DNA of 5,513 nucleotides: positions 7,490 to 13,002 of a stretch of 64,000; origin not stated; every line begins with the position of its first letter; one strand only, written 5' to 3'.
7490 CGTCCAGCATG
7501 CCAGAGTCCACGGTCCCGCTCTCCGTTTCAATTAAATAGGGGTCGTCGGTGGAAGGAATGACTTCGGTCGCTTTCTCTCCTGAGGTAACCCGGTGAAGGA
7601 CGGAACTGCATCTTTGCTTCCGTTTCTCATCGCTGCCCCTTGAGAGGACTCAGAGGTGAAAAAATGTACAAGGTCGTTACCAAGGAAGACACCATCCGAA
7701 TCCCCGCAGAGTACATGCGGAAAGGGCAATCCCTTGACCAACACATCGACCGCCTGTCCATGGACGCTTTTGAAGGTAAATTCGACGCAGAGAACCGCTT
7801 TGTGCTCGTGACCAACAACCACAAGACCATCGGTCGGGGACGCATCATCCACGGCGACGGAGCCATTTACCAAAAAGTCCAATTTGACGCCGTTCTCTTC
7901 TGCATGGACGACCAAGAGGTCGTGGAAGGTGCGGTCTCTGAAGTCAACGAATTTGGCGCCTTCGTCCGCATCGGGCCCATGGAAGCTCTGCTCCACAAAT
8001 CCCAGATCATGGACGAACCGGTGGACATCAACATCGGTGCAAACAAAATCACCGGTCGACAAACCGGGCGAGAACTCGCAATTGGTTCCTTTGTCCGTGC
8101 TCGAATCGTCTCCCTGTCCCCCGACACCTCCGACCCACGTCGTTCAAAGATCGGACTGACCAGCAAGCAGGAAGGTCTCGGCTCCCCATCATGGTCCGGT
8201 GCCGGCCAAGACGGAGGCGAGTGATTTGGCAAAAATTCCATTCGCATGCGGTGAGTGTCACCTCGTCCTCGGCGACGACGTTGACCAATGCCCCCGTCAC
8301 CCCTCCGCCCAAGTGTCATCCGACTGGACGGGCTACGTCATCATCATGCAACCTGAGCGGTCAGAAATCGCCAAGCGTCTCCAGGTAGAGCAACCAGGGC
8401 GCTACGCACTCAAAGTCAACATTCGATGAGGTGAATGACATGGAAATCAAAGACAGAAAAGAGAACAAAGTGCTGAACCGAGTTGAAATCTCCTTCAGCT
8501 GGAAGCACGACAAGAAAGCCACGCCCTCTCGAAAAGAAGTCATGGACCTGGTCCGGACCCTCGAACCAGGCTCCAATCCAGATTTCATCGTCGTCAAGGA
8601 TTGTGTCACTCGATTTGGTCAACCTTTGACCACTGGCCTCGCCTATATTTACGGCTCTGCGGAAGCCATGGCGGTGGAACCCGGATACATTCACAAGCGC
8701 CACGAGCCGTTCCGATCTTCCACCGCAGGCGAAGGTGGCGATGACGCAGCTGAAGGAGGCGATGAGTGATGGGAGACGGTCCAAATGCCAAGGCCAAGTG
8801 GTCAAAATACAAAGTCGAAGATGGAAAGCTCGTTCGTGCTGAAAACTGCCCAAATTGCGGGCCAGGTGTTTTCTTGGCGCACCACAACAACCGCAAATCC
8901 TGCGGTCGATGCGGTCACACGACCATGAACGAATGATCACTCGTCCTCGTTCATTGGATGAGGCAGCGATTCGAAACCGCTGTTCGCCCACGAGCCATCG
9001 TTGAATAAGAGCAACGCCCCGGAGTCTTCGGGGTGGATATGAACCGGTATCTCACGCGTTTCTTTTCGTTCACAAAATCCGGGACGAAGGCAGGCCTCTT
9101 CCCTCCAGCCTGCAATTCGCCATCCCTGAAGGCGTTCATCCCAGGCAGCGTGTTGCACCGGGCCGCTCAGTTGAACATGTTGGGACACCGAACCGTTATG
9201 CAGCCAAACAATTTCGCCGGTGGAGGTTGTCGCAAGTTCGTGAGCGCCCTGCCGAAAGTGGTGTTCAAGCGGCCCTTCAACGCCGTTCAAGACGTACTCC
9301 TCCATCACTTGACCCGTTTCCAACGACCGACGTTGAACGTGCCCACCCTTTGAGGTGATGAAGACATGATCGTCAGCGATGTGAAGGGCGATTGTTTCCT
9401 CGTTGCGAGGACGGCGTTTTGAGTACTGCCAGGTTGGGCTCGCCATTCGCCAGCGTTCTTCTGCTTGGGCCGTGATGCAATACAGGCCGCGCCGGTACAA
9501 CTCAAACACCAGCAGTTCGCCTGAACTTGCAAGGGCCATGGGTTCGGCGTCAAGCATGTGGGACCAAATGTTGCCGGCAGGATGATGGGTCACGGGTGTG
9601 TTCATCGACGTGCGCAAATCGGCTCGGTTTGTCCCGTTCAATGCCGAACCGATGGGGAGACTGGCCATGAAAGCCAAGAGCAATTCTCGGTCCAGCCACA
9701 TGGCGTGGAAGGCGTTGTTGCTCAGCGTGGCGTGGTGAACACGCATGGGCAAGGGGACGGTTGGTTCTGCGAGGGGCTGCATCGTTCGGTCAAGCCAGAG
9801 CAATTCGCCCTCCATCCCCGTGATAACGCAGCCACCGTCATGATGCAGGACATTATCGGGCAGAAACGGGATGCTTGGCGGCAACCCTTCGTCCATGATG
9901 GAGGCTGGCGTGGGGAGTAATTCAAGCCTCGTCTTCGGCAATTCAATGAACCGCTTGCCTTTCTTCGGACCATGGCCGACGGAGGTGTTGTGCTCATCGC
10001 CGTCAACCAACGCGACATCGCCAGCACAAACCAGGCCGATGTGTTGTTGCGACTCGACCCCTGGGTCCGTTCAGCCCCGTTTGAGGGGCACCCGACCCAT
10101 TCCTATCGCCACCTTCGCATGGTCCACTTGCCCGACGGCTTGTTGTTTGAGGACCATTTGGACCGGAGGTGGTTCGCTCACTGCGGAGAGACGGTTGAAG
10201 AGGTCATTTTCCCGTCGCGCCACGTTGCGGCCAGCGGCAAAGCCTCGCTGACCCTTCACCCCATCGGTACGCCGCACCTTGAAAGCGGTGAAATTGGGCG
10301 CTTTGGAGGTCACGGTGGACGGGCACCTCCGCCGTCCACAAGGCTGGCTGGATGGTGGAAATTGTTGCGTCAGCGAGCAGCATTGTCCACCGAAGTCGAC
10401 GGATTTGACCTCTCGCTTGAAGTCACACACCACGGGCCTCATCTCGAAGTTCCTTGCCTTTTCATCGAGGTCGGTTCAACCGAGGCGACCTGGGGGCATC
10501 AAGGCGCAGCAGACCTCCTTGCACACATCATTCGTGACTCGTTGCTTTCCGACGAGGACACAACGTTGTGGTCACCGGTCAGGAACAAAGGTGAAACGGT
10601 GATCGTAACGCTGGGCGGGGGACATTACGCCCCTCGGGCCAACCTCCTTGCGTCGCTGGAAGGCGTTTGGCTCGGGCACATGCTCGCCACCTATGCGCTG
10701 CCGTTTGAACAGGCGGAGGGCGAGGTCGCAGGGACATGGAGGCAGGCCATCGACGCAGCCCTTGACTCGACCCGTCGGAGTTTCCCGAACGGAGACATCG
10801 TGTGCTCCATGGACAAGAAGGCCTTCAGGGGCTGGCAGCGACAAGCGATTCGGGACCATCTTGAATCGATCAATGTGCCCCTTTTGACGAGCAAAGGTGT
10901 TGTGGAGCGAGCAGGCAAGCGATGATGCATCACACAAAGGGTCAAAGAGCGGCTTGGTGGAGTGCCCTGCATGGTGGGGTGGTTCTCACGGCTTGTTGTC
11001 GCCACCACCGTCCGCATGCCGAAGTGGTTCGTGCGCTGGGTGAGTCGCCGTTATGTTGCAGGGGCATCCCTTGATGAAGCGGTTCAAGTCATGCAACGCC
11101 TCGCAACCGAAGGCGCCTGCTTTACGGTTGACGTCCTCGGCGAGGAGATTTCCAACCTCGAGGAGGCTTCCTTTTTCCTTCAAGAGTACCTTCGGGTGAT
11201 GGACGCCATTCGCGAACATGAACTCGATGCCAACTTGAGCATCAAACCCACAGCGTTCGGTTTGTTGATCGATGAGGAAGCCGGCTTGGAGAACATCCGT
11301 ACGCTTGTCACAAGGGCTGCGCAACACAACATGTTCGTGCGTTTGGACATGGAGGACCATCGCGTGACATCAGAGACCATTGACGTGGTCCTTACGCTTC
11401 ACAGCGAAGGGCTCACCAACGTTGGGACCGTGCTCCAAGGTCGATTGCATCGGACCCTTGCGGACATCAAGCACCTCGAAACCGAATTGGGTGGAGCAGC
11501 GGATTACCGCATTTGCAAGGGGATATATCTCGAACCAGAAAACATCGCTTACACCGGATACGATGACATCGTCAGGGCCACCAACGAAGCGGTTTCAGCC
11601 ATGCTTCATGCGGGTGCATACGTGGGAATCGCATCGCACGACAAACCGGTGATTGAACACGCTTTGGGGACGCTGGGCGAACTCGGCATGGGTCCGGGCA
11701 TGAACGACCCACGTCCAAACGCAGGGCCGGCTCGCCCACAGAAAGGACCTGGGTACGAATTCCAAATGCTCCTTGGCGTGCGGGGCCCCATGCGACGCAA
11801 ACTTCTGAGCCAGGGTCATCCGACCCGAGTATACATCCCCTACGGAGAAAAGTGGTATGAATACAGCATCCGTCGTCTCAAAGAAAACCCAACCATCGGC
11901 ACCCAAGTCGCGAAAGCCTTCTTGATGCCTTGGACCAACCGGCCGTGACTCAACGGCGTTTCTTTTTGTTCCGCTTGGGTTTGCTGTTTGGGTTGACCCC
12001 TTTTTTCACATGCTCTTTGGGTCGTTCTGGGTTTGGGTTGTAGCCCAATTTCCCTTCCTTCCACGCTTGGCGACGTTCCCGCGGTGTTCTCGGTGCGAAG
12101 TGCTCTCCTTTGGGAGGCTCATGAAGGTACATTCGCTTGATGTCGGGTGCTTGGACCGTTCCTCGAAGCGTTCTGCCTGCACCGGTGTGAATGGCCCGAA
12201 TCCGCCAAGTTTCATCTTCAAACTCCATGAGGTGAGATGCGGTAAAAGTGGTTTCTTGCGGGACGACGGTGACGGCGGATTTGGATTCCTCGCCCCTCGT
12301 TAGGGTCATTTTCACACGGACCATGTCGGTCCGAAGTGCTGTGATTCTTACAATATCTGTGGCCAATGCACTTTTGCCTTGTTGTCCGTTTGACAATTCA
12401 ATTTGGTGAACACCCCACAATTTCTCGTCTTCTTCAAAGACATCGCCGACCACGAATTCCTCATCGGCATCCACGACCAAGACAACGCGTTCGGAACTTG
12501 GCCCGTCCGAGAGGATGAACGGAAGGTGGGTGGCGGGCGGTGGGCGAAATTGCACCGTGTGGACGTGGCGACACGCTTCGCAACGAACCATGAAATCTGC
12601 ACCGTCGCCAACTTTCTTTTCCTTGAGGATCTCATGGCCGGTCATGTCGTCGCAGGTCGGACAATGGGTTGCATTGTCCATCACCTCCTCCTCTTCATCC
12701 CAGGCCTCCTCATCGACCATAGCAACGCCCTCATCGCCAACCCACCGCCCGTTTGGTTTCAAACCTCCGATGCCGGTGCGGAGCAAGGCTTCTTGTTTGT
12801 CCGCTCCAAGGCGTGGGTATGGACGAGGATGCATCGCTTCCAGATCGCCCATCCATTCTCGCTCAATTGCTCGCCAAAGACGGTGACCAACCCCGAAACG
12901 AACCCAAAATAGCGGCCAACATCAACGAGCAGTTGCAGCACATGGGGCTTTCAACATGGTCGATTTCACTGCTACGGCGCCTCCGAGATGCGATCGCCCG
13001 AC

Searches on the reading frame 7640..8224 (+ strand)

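Call 67: search_protein_families(library=pfam, proteins=[window:7640-8224:+], max_evalue=0.00001)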
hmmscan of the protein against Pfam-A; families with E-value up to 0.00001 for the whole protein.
window:7640-8224:+ (194 aa): 2 families
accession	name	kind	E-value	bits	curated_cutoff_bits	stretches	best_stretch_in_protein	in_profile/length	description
PF00575.29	S1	-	6e-12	46.2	22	1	93-163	6-66/74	S1 RNA binding domain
PF03876.22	SHS2_Rpb7-N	-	1e-06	29.2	24.8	1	16-74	1-57/57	SHS2 domain found in N terminus of Rpb7p/Rpc25p/MJ0397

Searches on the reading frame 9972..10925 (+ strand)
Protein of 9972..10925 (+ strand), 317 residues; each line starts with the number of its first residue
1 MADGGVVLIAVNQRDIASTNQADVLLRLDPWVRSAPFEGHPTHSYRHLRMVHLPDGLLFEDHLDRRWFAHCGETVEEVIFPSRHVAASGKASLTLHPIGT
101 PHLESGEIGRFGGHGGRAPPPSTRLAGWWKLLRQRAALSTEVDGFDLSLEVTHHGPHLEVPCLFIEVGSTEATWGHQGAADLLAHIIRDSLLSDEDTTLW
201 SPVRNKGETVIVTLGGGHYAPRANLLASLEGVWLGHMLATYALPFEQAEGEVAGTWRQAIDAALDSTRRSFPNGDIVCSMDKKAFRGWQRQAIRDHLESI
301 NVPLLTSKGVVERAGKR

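Call 67: search_protein_families(library=pfam, proteins=[window:9972-10925:+], max_evalue=0.00001)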
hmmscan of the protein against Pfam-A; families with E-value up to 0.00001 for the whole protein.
window:9972-10925:+ (317 aa): 1 family
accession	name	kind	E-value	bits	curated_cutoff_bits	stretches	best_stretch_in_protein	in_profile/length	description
PF04414.18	tRNA_deacylase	-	8.4e-43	146.7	33.6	1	73-304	3-204/205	D-aminoacyl-tRNA deacylase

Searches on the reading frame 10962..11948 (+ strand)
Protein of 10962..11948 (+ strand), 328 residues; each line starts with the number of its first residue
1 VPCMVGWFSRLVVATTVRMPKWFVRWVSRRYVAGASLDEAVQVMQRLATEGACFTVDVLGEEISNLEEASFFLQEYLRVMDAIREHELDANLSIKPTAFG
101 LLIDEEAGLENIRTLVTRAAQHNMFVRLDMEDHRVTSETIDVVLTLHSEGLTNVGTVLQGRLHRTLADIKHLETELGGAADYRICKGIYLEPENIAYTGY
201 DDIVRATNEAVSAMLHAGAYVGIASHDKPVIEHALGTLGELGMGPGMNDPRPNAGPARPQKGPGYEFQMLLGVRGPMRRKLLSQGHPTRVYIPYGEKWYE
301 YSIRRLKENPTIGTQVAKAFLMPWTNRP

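Call 67: search_protein_families(library=pfam, proteins=[window:10962-11948:+], max_evalue=0.00001)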
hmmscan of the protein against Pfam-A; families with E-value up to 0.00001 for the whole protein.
window:10962-11948:+ (328 aa): 1 family
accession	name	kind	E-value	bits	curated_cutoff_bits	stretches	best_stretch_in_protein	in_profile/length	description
PF01619.24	Pro_dh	-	4.7e-25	89.1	27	1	42-313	3-273/278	Proline dehydrogenase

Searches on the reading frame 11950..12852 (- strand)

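Call 67: search_protein_families(library=pfam, proteins=[window:11950-12852:-], max_evalue=0.00001)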
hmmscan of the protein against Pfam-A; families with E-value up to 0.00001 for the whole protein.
window:11950-12852:- (300 aa): 1 family
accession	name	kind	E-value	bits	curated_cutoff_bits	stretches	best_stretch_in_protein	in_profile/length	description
PF19769.4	CPxCG_zf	-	5.2e-35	121.3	27.2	1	64-242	1-181/183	CPxCG-related zinc finger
